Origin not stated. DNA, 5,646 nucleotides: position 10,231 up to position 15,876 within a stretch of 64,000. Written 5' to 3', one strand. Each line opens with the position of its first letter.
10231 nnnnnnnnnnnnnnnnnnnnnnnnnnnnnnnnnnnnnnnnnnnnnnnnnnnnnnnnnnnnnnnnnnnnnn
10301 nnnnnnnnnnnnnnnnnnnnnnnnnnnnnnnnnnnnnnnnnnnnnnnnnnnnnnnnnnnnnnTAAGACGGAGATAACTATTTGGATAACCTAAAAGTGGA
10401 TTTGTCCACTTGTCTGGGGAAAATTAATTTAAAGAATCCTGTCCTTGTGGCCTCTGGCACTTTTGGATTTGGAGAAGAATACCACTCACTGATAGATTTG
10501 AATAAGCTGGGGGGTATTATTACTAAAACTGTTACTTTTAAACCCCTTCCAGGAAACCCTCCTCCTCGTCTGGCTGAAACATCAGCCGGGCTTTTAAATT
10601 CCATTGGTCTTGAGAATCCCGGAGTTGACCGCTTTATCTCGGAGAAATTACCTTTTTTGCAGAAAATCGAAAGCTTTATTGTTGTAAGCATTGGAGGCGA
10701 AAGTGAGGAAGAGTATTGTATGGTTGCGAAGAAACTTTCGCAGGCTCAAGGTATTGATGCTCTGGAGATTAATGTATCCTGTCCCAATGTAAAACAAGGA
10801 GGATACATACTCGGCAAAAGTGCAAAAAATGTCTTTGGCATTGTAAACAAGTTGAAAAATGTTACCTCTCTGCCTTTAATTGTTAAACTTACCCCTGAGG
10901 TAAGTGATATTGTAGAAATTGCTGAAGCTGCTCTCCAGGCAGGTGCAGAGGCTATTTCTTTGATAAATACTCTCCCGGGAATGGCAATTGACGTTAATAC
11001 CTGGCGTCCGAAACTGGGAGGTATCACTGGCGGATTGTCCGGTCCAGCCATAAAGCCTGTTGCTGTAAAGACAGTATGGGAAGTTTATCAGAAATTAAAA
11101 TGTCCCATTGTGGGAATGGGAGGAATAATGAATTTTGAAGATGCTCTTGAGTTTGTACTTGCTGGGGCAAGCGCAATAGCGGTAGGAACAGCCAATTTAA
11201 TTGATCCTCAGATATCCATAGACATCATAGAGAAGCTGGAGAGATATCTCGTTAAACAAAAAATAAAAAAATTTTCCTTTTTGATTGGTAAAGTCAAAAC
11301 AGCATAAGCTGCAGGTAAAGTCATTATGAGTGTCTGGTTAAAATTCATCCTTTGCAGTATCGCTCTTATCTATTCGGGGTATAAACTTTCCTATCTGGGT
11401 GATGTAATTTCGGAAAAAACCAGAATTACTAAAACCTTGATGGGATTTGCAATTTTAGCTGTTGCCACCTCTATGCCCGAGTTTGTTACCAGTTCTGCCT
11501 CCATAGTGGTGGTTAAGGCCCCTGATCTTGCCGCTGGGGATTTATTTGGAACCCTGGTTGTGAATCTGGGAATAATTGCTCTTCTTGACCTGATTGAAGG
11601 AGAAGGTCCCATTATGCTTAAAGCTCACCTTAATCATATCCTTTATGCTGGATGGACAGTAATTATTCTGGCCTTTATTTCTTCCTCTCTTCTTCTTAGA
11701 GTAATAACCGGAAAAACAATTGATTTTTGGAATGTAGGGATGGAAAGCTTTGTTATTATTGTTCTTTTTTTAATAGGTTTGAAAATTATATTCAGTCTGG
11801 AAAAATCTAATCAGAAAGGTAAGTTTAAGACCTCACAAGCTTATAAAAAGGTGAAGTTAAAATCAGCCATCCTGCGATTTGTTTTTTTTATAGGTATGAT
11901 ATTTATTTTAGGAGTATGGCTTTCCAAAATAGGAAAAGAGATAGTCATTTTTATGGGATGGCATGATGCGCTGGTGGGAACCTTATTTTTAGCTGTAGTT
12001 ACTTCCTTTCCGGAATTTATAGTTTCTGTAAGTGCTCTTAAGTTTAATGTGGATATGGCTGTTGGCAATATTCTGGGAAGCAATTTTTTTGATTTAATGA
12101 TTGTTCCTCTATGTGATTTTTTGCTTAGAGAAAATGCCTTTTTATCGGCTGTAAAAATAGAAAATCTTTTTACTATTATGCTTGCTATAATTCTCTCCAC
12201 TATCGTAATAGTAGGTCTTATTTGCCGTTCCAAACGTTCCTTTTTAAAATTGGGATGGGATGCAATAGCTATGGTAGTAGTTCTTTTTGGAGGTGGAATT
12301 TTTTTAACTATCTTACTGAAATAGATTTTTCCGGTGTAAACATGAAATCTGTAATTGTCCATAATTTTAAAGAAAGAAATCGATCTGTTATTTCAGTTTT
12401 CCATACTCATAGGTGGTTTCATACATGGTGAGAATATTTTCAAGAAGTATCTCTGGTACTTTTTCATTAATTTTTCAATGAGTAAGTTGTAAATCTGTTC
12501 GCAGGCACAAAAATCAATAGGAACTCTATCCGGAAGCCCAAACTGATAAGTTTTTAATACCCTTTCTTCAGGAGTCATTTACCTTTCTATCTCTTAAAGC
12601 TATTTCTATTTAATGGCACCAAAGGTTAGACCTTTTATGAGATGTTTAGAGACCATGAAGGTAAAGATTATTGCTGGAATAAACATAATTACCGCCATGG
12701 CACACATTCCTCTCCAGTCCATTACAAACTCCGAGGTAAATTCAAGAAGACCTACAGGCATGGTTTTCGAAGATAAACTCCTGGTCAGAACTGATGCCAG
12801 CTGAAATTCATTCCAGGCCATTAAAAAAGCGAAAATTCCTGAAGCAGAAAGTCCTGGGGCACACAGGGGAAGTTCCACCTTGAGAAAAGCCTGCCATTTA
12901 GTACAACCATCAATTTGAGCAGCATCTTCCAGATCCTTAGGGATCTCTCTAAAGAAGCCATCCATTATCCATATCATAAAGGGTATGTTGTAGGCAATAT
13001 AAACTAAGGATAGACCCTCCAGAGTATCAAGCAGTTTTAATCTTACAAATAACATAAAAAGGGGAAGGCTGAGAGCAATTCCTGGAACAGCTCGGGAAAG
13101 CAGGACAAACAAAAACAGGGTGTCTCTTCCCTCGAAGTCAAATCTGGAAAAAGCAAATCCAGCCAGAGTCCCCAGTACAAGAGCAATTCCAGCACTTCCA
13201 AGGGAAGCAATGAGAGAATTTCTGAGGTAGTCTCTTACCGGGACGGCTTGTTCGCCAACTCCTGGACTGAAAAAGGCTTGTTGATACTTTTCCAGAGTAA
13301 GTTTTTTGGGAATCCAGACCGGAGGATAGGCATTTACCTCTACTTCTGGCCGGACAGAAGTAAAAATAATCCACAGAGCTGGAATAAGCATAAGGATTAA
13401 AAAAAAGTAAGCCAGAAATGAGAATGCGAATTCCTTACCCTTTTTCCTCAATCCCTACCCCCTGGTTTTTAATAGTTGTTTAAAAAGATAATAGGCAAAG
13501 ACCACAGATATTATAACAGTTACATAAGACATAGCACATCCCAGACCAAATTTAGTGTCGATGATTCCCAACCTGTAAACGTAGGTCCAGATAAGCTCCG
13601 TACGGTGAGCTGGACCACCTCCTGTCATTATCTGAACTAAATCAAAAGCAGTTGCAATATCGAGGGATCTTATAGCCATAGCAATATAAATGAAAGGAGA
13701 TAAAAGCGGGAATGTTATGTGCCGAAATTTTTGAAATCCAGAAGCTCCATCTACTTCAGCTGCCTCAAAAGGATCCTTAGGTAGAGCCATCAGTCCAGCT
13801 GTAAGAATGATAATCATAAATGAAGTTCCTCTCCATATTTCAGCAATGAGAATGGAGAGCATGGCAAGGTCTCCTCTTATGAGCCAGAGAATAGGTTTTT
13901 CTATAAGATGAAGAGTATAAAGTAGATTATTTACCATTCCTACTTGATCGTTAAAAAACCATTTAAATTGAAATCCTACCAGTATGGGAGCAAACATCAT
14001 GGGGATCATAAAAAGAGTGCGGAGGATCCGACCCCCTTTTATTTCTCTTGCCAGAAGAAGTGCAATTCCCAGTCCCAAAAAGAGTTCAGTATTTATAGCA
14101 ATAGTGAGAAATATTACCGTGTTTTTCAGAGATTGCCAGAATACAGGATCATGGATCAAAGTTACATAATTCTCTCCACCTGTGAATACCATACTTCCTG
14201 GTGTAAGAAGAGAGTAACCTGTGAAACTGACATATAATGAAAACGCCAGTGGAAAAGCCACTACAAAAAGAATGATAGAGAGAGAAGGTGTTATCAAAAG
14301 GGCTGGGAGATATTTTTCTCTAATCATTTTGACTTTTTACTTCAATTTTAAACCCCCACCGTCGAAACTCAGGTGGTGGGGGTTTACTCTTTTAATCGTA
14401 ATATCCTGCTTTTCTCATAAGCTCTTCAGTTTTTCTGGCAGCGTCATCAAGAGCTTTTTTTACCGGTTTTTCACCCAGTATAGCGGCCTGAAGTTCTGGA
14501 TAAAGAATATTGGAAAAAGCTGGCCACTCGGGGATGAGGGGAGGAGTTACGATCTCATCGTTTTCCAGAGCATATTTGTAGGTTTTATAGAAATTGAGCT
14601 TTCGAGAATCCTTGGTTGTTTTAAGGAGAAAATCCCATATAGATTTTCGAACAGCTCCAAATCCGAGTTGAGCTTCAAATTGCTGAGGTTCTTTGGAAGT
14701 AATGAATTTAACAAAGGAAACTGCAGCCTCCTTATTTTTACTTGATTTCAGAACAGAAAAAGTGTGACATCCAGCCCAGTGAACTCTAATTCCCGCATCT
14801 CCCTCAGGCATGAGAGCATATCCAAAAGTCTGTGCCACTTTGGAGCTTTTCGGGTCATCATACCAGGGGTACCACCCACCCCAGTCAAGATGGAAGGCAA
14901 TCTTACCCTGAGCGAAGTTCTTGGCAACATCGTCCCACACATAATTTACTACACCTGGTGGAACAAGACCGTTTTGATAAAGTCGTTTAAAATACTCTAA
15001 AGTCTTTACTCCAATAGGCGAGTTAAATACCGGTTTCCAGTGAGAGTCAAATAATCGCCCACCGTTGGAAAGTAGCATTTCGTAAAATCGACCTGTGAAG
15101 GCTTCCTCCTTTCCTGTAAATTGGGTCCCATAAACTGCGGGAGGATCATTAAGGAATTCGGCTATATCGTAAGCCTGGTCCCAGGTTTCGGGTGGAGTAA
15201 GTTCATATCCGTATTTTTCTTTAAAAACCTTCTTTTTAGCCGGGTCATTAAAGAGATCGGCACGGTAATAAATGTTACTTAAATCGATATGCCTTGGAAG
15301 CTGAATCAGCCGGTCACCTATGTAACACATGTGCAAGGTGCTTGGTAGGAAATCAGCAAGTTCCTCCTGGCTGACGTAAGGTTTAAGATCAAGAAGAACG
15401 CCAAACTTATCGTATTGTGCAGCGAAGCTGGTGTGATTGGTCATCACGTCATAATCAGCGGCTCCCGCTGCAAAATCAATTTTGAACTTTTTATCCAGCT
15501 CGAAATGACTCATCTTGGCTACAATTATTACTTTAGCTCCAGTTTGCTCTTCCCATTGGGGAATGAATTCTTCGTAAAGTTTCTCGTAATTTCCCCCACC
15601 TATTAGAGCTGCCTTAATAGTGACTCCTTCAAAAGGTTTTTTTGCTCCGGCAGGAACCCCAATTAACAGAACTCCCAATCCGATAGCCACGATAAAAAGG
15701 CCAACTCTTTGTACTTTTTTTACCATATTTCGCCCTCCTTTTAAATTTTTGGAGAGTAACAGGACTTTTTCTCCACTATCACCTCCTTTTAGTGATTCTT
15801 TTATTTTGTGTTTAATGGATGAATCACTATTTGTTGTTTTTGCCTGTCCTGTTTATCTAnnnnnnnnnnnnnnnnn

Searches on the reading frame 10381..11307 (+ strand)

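Call 19: search_protein_families(library=pfam, proteins=[window:10381-11307:+], max_evalue=0.00001)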
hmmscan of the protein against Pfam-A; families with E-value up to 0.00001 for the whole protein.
window:10381-11307:+ (308 aa): 2 families
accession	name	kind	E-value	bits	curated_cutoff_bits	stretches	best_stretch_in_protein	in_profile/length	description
PF01180.27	DHO_dh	-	1.2e-77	261.4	27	1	10-290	4-291/291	Dihydroorotate dehydrogenase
PF01207.24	Dus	-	1.5e-09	37.8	20.4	0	98-192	54-155/311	Dihydrouridine synthase (Dus)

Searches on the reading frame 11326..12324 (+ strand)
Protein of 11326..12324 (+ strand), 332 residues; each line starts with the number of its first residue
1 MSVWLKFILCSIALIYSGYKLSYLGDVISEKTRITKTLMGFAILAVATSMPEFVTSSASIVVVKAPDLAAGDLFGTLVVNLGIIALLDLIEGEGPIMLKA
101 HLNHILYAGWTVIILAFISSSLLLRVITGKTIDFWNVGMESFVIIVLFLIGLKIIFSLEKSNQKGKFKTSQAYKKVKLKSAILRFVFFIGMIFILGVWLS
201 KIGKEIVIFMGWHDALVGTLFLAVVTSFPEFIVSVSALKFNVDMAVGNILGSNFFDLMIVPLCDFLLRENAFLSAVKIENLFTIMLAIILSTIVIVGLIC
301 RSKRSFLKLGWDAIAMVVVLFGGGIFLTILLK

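Call 19: search_protein_families(library=pfam, proteins=[window:11326-12324:+], max_evalue=0.00001)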
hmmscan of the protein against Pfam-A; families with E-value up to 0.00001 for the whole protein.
window:11326-12324:+ (332 aa): 1 family
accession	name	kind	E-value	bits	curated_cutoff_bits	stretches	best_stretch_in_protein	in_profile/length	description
PF01699.29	Na_Ca_ex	-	1.6e-21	77.3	24.9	2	181-315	2-137/151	Sodium/calcium exchanger protein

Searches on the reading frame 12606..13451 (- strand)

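Call 17: search_protein_families(library=pfam, proteins=[window:12606-13451:-])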
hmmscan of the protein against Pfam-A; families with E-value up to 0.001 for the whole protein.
window:12606-13451:- (281 aa): 1 family
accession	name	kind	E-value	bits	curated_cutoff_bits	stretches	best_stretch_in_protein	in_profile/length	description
PF00528.27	BPD_transp_1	-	4.2e-20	72.7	26.4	1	91-274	2-181/184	Binding-protein-dependent transport system inner membrane component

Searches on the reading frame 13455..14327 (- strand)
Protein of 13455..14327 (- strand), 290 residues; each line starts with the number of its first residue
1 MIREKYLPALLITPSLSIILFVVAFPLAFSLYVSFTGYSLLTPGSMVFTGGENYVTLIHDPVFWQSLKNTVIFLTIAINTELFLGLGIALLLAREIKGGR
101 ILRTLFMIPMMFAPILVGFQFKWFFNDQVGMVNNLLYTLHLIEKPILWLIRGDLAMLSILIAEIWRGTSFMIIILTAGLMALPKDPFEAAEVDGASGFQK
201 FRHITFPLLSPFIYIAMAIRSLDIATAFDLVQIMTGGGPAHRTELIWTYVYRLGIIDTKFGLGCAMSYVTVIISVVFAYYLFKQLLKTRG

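Call 17: search_protein_families(library=pfam, proteins=[window:13455-14327:-])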
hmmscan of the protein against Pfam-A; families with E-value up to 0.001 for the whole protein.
window:13455-14327:- (290 aa): 1 family
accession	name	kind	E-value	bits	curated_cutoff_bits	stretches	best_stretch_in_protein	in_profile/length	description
PF00528.27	BPD_transp_1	-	4.3e-15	56.4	26.4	1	85-284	1-180/184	Binding-protein-dependent transport system inner membrane component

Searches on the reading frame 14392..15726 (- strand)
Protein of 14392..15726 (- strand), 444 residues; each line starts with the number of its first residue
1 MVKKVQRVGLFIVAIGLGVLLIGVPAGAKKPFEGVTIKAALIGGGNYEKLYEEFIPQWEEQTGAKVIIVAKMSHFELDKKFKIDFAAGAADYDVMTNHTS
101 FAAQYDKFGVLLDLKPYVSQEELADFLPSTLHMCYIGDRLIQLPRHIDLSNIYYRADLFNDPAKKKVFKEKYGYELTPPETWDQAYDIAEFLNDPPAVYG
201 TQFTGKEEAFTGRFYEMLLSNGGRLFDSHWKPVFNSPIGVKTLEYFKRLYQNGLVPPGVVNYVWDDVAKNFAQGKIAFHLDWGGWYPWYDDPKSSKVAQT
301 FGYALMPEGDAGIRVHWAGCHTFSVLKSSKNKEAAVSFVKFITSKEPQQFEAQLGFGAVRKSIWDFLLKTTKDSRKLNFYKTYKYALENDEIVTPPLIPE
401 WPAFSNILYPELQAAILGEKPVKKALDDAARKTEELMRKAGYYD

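Call 17: search_protein_families(library=pfam, proteins=[window:14392-15726:-])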
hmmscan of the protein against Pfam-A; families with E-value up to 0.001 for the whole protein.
window:14392-15726:- (444 aa): 3 families
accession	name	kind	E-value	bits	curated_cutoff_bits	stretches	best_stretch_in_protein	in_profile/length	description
PF01547.30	SBP_bac_1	-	1.1e-34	121.3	26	1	50-349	9-307/307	Bacterial extracellular solute-binding protein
PF13416.11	SBP_bac_8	-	7.7e-23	82.1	27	1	58-363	6-265/279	Bacterial extracellular solute-binding protein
PF13531.11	SBP_bac_11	-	0.00033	21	25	0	322-356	192-226/227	Bacterial extracellular solute-binding protein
